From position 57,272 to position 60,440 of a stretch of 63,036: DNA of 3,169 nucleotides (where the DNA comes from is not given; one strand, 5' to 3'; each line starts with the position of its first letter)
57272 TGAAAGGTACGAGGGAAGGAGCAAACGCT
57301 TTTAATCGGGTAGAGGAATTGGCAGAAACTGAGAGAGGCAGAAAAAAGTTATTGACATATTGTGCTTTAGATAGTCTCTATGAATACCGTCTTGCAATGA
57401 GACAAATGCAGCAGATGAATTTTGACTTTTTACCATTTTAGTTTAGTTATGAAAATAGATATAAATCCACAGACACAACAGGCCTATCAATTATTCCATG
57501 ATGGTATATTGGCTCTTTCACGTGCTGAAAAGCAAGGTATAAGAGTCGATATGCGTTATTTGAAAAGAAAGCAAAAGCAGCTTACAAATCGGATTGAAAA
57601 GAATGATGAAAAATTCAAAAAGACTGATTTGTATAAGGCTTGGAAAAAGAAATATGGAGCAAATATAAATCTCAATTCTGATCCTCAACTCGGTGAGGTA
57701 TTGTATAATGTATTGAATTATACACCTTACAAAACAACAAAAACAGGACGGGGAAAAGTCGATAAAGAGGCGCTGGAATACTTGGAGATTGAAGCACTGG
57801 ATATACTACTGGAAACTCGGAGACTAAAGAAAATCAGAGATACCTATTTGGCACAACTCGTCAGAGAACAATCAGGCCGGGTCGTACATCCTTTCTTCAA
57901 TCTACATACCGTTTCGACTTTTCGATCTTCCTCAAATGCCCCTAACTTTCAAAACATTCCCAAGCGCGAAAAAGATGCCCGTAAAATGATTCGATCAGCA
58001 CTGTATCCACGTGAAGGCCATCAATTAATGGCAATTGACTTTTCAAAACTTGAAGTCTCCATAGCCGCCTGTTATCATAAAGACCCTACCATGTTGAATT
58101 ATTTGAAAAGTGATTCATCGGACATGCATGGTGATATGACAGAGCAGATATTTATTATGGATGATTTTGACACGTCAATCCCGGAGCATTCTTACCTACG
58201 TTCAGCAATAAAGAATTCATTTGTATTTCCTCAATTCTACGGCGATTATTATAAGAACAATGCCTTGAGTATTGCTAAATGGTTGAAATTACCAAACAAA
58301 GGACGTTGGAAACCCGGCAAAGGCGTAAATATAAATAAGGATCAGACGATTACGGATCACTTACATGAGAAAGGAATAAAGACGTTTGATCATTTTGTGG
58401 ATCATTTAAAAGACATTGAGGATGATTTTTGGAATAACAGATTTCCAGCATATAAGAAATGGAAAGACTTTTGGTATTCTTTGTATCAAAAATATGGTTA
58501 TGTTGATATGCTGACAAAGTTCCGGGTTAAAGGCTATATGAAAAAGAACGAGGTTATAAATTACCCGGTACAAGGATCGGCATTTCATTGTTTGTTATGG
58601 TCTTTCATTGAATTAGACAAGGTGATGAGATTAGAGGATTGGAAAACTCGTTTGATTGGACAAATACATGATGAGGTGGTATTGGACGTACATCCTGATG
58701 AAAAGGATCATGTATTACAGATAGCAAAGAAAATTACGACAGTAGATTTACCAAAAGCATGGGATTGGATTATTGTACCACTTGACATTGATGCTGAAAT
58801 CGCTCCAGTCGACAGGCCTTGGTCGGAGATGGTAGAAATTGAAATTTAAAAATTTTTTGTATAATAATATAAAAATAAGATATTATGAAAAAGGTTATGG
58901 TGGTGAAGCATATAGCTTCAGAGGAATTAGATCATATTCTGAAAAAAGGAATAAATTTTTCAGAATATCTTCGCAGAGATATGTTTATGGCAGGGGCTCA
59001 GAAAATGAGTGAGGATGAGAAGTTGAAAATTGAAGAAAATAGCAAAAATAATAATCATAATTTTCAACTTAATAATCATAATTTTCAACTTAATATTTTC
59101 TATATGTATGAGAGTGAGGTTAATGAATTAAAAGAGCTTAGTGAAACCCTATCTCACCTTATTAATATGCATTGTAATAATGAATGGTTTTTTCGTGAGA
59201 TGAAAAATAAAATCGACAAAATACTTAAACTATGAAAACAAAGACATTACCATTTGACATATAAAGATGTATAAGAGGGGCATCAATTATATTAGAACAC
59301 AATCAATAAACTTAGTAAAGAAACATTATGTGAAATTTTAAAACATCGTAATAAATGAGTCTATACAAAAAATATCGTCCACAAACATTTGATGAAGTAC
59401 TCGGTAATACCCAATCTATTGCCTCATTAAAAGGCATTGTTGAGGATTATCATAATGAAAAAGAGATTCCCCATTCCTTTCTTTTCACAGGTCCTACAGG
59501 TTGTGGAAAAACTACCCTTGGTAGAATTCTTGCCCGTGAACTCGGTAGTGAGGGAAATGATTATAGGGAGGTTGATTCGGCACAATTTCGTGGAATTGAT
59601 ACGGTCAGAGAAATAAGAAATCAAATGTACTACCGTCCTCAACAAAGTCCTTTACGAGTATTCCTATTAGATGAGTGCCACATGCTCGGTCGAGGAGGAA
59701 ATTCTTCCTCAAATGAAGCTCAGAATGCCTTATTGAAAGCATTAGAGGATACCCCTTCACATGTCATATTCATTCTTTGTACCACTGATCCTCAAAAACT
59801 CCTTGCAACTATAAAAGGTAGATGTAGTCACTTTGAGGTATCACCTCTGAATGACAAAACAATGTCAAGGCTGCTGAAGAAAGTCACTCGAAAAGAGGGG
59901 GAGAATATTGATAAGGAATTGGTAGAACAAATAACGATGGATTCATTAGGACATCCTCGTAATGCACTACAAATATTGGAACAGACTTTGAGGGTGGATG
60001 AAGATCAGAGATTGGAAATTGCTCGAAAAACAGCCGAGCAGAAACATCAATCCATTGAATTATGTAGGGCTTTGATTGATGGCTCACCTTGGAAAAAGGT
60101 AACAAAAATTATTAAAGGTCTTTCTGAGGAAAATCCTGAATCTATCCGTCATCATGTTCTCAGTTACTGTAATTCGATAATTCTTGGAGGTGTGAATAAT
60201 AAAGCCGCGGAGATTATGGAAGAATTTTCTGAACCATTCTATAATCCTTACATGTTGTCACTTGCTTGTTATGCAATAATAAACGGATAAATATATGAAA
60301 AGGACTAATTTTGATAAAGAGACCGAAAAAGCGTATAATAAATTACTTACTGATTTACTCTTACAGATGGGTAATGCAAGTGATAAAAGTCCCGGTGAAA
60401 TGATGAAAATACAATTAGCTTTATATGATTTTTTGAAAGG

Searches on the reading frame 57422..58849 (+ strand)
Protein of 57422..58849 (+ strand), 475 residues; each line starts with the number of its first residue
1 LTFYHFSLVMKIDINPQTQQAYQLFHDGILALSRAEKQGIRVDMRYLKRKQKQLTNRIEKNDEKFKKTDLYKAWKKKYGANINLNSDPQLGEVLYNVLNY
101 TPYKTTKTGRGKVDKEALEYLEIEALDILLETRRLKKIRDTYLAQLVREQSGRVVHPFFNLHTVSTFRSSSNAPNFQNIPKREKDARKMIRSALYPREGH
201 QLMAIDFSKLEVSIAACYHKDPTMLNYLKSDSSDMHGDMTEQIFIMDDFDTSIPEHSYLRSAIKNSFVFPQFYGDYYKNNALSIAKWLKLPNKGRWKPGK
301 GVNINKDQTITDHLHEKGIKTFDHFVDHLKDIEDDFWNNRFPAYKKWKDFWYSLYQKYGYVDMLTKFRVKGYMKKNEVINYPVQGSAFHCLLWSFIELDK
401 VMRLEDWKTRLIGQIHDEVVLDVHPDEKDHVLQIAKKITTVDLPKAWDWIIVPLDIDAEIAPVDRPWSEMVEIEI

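Call 72: search_protein_families(library=pfam, proteins=[window:57422-58849:+], max_evalue=0.001)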
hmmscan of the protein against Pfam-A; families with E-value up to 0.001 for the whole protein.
window:57422-58849:+ (475 aa): 1 family
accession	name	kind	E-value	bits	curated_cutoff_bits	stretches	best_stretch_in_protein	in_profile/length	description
PF00476.26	DNA_pol_A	-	1e-47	163.4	34.3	2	69-249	17-200/381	DNA polymerase family A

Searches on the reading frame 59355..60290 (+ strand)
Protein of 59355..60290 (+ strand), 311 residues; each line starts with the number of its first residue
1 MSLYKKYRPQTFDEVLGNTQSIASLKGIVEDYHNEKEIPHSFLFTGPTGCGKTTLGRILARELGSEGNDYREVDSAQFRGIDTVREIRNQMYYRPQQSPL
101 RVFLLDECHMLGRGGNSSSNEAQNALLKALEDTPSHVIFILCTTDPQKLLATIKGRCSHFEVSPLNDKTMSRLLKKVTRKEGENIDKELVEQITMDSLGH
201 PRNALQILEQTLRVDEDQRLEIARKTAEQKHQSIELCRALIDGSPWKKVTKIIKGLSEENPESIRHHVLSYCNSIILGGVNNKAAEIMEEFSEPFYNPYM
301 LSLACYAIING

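Call 72: search_protein_families(library=pfam, proteins=[window:59355-60290:+], max_evalue=0.001)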
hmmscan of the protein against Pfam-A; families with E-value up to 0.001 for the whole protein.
window:59355-60290:+ (311 aa): 12 families
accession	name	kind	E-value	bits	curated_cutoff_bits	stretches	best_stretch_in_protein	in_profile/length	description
PF13177.12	DNA_pol3_delta2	-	3.5e-21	76.3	27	1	77-165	79-160/161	DNA polymerase III, delta subunit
PF00004.35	AAA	-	3.9e-17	63.4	21.2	1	43-160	2-126/131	ATPase family associated with various cellular activities (AAA)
PF05496.18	RuvB_N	-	1.4e-07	31.8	27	1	8-66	2-60/159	Holliday junction DNA helicase RuvB P-loop domain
PF03215.21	Rad17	-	6.1e-07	30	23.8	1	4-103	10-112/186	Rad17 P-loop domain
PF13401.12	AAA_22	-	4.8e-06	27.4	27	1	43-139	9-89/130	AAA domain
PF13173.12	AAA_14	-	1.8e-05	25.2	27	1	43-166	6-124/129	AAA domain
PF00005.33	ABC_tran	-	2e-05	25.6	25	0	44-101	16-71/137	ABC transporter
PF20720.3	nSTAND3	-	2.2e-05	24.6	27.2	1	41-163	19-128/155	Novel STAND NTPase 3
PF01637.24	ATPase_2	-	2.8e-05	24.5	33.2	0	102-190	113-211/225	ATPase domain predominantly from Archaea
PF13238.12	AAA_18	-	6.1e-05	23.9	29.4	1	44-81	3-25/128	AAA domain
PF01202.28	SKI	-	0.00013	22.6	22.1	1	49-186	2-133/159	Shikimate kinase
PF05621.17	TniB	-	0.00031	20.7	22.4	0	76-150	96-169/189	Bacterial TniB protein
